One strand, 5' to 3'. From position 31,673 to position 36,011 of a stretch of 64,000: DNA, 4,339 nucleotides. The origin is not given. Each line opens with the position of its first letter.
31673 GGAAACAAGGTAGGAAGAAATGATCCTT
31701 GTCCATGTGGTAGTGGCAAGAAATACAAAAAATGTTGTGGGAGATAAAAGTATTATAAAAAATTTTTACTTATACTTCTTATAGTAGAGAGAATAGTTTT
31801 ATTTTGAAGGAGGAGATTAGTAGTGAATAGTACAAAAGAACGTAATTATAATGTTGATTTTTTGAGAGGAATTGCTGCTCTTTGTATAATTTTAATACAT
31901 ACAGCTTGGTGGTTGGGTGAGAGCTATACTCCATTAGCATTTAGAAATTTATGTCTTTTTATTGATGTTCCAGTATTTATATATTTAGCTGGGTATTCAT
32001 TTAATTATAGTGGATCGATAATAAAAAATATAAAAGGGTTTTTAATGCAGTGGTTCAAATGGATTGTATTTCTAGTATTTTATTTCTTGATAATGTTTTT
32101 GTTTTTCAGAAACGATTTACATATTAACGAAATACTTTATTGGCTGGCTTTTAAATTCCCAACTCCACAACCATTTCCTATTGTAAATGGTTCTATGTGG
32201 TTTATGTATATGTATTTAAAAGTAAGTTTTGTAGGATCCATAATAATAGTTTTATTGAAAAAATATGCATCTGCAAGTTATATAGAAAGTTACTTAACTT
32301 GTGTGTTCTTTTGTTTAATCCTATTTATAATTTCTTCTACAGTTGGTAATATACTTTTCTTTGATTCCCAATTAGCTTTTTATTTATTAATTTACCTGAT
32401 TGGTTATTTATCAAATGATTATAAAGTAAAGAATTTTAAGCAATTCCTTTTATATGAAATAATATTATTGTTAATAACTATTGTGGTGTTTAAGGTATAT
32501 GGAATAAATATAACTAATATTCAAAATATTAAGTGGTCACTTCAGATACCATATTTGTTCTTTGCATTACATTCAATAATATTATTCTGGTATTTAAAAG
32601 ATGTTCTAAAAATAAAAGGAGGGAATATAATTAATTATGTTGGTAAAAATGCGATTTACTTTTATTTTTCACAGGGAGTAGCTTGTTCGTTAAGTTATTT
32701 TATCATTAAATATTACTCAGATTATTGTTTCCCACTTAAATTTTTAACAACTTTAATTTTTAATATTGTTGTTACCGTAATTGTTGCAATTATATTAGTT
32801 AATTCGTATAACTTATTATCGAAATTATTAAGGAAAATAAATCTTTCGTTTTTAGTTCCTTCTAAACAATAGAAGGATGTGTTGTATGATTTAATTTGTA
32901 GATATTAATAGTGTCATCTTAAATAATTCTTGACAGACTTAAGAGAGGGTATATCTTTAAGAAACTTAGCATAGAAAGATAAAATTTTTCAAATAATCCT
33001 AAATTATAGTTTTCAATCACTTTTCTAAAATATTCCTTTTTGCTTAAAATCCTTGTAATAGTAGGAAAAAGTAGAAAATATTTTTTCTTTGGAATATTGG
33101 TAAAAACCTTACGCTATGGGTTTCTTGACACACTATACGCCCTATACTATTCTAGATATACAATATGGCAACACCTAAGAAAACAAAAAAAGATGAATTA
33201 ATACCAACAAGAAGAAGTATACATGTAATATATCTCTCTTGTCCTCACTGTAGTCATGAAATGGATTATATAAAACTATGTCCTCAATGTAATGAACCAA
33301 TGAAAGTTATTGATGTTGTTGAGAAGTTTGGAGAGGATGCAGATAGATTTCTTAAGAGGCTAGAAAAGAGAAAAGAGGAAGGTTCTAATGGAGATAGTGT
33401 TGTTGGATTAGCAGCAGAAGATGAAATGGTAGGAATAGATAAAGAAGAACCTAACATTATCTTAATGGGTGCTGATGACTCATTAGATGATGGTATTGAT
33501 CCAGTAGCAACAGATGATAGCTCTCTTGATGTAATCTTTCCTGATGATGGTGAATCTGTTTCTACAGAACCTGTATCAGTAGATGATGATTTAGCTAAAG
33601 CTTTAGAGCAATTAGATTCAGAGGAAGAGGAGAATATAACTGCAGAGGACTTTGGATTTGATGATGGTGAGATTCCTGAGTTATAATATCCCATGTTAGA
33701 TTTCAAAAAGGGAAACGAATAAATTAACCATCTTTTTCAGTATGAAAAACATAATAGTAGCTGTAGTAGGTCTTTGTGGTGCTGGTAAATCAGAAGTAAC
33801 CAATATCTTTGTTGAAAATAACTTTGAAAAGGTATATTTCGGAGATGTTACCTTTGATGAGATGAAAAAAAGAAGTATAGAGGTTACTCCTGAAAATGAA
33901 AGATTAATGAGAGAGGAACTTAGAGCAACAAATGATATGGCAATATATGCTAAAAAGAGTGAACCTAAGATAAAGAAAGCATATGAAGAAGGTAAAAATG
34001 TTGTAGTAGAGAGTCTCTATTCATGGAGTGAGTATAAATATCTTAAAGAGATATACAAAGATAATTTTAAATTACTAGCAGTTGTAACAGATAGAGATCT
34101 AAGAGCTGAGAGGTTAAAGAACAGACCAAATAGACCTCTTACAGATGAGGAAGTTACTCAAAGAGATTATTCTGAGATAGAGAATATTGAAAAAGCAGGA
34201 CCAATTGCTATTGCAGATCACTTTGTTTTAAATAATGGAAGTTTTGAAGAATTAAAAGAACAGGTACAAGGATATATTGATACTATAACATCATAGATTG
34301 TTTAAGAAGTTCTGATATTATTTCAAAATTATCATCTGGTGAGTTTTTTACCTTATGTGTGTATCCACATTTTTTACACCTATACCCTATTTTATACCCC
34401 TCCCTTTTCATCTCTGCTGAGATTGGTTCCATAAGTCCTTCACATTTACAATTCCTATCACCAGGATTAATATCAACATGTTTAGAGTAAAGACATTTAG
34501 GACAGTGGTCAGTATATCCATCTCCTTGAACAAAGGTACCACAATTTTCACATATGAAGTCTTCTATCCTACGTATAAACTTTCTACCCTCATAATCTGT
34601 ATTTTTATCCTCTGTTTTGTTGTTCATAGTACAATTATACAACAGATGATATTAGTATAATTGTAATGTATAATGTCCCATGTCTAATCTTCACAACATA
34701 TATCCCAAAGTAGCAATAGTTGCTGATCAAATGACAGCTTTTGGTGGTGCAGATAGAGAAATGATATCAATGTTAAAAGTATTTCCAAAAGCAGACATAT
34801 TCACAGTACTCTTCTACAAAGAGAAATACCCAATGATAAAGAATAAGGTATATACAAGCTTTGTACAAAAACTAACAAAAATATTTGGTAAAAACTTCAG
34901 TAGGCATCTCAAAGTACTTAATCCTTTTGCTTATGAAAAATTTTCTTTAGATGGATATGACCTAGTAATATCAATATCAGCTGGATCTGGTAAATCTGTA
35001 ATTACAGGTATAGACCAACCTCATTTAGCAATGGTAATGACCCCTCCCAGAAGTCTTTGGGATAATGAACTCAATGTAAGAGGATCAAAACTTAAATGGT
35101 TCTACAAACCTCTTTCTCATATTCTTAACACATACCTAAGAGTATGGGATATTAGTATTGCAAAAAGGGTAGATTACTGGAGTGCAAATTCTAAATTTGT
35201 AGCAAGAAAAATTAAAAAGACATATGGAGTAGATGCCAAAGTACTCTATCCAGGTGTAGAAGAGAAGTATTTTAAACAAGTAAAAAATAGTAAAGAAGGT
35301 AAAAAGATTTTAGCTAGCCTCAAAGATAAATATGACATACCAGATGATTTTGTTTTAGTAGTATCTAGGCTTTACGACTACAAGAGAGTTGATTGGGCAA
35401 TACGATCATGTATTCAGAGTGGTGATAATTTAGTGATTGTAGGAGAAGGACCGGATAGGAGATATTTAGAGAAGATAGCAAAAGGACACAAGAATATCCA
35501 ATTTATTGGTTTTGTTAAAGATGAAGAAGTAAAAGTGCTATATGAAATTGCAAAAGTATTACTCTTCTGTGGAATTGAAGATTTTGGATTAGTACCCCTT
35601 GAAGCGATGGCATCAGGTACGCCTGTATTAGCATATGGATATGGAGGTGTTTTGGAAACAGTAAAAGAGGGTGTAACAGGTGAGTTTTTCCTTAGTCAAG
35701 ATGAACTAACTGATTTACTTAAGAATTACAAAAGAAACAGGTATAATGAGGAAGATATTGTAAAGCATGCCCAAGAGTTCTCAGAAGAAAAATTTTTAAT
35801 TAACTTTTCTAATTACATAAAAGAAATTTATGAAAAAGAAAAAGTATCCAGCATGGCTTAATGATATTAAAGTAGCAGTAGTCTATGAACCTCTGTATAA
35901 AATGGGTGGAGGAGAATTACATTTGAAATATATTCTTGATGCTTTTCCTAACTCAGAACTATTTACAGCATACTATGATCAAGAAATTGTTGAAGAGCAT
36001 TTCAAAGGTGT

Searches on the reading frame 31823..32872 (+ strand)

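Call 35: search_protein_families(library=pfam, proteins=[window:31823-32872:+], max_evalue=0.00001)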
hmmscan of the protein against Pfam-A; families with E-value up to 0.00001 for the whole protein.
window:31823-32872:+ (349 aa): 1 family
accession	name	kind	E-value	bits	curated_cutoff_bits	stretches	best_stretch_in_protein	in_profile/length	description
PF01757.29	Acyl_transf_3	-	2.2e-16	60.2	31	1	8-325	1-324/326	Acyltransferase domain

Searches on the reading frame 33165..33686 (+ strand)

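Call 88: search_protein_families(library=pfam, proteins=[window:33165-33686:+], max_evalue=0.01)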
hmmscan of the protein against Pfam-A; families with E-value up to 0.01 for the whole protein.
window:33165-33686:+ (173 aa): 2 families
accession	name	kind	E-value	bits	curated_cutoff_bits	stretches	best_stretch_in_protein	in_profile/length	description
PF07191.17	Zn_ribbon_6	-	0.00026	21.4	25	1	24-49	17-42/67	Double zinc ribbon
PF11793.14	FANCL_C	-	0.0094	16.7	27.3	0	12-33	43-64/69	FANCL C-terminal domain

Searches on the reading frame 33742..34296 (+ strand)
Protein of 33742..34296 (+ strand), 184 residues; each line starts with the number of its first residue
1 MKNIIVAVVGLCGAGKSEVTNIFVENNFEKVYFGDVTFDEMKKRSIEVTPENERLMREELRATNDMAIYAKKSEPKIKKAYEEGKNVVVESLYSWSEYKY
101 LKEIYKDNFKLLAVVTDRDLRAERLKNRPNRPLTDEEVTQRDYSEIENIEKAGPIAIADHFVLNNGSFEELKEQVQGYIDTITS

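Call 88: search_protein_families(library=pfam, proteins=[window:33742-34296:+], max_evalue=0.01)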
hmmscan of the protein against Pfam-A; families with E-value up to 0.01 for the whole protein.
window:33742-34296:+ (184 aa): 4 families
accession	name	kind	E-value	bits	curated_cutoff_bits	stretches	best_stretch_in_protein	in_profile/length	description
PF13238.12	AAA_18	-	6.8e-11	43.2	29.4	1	6-136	1-119/128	AAA domain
PF13207.12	AAA_17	-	1.2e-06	29.3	27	1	9-135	1-129/136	AAA domain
PF00071.28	Ras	-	0.0061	16.6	21.6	0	6-44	2-40/162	Ras family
PF13671.12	AAA_33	-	0.0075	17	27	0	6-141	2-131/143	AAA domain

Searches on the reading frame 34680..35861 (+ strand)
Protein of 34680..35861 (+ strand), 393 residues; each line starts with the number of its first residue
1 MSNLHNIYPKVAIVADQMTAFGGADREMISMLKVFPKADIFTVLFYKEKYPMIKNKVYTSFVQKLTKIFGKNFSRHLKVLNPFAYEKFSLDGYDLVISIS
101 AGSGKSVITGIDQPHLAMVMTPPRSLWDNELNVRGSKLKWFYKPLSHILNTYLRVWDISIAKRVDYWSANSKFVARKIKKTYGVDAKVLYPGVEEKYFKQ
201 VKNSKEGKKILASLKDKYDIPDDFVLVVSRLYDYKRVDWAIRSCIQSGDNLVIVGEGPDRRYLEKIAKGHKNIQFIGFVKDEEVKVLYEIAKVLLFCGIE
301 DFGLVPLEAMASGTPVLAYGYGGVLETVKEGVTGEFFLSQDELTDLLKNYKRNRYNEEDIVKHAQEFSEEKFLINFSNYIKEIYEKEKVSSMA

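Call 35: search_protein_families(library=pfam, proteins=[window:34680-35861:+], max_evalue=0.00001)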
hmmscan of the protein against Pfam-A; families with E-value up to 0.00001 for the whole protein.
window:34680-35861:+ (393 aa): 3 families
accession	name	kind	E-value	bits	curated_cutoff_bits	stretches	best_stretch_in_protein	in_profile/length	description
PF00534.26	Glycos_transf_1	-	1.3e-25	90.3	26.4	1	222-365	15-170/172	Glycosyl transferases group 1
PF13692.12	Glyco_trans_1_4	-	5.9e-20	72.4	27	1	225-341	4-127/142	Glycosyl transferases group 1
PF20706.3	GT4-conflict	-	7.6e-06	25.6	26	1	260-335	249-327/385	Family 4 Glycosyltransferase in conflict systems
